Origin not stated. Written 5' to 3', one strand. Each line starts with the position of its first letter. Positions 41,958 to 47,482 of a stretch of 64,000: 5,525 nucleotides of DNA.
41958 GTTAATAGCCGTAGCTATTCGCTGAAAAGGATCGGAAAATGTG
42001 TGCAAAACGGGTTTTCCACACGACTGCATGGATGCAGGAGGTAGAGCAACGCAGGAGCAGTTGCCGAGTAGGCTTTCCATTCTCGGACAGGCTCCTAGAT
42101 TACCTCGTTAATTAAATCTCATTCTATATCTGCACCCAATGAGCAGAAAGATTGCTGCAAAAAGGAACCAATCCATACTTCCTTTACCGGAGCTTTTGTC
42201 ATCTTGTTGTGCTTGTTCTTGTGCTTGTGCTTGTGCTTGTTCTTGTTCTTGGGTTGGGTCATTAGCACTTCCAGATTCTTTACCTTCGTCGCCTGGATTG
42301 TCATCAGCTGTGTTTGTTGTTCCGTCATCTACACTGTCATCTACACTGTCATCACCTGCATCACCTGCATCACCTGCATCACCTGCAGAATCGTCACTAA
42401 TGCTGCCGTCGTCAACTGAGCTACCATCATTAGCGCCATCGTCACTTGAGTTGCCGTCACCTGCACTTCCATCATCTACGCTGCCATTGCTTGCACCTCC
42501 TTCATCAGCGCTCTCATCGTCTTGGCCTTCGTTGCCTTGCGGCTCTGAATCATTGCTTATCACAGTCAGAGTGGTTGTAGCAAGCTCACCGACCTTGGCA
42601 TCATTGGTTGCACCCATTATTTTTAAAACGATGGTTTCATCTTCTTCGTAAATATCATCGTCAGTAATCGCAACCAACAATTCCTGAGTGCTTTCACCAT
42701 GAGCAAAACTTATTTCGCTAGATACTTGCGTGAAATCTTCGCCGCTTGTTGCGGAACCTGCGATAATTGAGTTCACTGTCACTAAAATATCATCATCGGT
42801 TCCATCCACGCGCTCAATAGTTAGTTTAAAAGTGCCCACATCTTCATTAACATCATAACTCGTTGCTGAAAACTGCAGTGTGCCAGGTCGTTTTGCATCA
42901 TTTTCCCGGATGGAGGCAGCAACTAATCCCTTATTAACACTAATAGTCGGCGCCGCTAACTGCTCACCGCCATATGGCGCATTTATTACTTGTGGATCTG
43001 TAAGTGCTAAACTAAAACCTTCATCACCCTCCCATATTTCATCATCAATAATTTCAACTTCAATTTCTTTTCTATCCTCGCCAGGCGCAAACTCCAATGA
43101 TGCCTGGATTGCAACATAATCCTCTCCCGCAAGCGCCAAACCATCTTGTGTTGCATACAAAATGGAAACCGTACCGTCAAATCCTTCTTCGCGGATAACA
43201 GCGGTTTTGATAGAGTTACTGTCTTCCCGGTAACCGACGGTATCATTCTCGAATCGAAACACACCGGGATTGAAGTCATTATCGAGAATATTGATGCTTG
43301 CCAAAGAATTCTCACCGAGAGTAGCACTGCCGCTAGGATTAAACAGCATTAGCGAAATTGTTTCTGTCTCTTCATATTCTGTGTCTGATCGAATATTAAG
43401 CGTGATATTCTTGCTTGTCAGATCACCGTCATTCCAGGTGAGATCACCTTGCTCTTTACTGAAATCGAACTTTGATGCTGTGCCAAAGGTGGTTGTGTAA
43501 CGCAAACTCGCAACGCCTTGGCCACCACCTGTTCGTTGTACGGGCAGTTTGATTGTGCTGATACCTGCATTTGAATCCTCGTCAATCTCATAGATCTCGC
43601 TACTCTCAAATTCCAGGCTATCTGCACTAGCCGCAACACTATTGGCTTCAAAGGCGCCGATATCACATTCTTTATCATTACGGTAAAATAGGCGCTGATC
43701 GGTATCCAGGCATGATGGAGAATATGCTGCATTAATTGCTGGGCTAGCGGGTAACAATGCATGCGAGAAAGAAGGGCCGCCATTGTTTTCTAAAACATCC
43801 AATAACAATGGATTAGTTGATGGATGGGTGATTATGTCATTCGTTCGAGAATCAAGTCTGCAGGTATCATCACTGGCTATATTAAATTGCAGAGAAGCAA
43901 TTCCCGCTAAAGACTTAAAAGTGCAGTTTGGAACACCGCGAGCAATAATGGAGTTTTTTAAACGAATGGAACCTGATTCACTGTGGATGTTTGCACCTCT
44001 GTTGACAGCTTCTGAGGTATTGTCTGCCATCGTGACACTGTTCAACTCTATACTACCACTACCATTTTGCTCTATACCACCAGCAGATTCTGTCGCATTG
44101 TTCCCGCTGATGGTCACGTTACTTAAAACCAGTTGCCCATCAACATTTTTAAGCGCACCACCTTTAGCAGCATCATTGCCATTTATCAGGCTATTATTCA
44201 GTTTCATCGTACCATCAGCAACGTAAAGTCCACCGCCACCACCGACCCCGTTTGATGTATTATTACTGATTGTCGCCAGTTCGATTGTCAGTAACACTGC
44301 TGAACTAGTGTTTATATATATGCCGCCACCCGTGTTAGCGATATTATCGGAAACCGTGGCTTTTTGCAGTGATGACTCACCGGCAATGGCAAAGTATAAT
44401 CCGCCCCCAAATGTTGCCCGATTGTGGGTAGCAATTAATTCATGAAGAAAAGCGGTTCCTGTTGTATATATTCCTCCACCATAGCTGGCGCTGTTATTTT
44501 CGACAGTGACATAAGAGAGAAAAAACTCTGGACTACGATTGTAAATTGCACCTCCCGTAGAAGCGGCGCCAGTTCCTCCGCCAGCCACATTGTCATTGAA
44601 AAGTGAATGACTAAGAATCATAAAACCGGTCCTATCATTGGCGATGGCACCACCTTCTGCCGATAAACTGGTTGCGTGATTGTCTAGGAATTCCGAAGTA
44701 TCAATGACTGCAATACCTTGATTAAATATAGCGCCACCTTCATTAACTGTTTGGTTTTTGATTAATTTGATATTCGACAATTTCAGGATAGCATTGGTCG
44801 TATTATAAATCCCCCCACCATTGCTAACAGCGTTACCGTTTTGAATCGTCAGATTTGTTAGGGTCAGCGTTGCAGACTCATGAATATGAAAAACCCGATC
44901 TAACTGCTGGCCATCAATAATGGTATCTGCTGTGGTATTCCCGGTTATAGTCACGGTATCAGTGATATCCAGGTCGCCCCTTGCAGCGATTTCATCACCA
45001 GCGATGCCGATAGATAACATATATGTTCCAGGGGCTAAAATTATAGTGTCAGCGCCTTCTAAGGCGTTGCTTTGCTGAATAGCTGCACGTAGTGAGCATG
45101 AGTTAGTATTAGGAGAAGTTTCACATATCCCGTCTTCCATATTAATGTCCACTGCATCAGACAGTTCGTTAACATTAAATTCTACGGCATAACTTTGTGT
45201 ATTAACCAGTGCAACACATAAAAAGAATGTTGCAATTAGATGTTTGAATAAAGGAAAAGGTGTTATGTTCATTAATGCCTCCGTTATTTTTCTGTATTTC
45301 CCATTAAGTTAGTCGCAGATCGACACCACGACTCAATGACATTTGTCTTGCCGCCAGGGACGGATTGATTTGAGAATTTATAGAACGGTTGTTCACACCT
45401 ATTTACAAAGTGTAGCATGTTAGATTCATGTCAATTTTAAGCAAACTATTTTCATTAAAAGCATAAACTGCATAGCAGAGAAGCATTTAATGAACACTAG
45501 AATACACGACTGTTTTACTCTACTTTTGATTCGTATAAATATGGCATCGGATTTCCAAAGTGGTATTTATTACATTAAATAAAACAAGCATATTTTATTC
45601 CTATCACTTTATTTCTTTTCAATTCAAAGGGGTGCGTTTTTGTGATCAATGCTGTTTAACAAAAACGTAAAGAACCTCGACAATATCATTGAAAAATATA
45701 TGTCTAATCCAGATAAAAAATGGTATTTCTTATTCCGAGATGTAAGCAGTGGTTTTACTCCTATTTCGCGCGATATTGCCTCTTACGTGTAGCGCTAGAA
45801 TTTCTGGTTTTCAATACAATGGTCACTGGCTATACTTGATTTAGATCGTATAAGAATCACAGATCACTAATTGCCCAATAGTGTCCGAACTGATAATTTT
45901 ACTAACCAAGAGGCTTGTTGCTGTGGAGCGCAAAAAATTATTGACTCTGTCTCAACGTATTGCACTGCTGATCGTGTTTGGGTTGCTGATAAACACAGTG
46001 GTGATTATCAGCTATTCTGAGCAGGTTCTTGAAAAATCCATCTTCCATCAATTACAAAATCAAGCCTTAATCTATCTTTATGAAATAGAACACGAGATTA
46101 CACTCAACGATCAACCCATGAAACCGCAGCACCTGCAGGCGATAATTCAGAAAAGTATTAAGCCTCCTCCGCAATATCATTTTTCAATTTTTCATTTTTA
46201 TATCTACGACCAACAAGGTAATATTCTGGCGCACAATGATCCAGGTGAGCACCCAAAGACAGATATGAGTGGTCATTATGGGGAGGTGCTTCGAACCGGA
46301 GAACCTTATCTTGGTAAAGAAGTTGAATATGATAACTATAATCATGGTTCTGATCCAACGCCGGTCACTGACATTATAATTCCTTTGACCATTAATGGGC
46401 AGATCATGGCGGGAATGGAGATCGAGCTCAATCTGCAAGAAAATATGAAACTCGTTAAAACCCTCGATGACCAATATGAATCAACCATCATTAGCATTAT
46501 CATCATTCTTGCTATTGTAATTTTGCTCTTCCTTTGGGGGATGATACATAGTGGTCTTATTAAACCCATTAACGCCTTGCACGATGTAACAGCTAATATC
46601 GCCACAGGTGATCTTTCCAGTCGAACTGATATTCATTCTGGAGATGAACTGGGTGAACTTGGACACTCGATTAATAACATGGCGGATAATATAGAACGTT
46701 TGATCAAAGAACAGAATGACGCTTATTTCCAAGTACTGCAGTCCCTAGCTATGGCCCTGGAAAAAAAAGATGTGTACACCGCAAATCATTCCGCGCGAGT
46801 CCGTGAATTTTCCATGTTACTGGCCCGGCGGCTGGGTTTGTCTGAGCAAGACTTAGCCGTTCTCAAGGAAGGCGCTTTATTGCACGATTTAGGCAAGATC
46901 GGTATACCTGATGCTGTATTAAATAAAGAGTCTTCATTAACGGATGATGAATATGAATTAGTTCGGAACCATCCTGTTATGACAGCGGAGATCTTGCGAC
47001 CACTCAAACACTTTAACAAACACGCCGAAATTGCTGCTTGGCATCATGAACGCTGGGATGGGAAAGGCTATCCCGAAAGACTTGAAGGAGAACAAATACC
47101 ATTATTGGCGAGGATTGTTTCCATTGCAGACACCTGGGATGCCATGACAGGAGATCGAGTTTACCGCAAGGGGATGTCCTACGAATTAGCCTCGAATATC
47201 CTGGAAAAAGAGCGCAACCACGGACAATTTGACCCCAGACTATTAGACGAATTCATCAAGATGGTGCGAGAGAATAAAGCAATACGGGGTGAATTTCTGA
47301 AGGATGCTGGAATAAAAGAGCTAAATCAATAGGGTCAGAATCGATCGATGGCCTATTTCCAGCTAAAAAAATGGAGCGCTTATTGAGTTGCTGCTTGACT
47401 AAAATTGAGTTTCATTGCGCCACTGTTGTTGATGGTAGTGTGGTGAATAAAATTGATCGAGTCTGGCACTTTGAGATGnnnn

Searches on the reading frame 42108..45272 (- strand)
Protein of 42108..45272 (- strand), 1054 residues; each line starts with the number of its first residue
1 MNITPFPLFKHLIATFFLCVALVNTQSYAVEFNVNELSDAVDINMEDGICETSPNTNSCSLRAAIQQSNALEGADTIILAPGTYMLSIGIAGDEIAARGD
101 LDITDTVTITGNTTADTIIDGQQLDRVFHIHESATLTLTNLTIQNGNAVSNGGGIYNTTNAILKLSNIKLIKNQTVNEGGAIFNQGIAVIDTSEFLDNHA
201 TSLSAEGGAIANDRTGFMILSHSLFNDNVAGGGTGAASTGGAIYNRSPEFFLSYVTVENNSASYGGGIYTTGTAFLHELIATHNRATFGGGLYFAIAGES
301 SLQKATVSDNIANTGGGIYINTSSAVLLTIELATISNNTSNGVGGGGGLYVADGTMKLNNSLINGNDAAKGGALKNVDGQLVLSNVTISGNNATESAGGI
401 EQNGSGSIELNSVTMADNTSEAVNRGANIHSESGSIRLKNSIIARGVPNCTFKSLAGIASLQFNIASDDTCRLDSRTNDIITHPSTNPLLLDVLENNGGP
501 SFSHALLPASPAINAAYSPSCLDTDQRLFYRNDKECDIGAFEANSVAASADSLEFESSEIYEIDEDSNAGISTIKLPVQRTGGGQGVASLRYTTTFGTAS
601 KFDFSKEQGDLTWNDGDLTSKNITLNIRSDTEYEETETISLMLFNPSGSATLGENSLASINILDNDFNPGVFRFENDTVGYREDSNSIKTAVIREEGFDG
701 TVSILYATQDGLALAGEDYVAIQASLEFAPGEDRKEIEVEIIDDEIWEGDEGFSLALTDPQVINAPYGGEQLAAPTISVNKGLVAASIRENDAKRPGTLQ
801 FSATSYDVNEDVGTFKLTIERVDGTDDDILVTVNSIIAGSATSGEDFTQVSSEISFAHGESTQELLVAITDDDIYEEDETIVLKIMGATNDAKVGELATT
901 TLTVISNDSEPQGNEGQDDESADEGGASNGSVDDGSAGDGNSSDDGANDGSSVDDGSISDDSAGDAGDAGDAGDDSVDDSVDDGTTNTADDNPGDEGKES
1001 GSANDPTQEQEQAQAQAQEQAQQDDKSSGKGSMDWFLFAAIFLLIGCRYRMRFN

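Call 78: search_protein_families(library=pfam, proteins=[window:42108-45272:-], max_evalue=0.01)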
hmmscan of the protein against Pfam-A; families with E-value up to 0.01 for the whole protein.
window:42108-45272:- (1054 aa): 2 families
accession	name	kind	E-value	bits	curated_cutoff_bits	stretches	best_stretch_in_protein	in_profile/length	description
PF03160.20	Calx-beta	-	2.9e-51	172.9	27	3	668-773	4-106/119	Calx-beta domain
PF02415.23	Chlam_PMP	-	0.0009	19.7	20.6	0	255-271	2-19/19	Chlamydia polymorphic membrane protein (Chlamydia_PMP) repeat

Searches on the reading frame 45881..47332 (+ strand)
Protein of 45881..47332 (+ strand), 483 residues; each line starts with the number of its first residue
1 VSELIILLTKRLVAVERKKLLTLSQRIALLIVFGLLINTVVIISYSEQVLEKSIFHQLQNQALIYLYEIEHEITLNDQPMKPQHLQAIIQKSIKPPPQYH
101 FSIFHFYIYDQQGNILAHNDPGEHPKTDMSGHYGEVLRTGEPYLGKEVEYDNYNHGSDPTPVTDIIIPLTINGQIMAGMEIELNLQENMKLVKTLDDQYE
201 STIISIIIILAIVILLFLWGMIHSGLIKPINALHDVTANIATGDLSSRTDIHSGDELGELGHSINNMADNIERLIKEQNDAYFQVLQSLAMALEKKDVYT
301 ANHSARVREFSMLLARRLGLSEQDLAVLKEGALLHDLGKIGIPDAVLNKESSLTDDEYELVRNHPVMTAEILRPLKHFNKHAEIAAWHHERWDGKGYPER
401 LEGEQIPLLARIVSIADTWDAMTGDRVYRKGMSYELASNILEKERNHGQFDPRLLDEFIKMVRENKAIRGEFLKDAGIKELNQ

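Call 78: search_protein_families(library=pfam, proteins=[window:45881-47332:+], max_evalue=0.01)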
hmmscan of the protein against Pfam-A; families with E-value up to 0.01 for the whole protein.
window:45881-47332:+ (483 aa): 6 families
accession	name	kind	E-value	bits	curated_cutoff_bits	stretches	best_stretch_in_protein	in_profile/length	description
PF13487.12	HD_5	-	1.5e-40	139.2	27.2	1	289-454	3-170/170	HD domain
PF01966.28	HD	-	8.4e-23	81.3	22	1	301-422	2-116/116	HD domain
PF00672.30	HAMP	-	4.1e-15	56.3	25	1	226-272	6-52/53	HAMP domain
PF08269.17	dCache_2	-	0.00055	19.6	26.5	1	40-121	32-112/298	Cache domain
PF08668.18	HDOD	-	0.0044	17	22.9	0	299-392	94-180/196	HDOD domain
PF17203.10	sCache_3_2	-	0.0068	16.9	28.4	0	75-144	31-94/140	Single cache domain 3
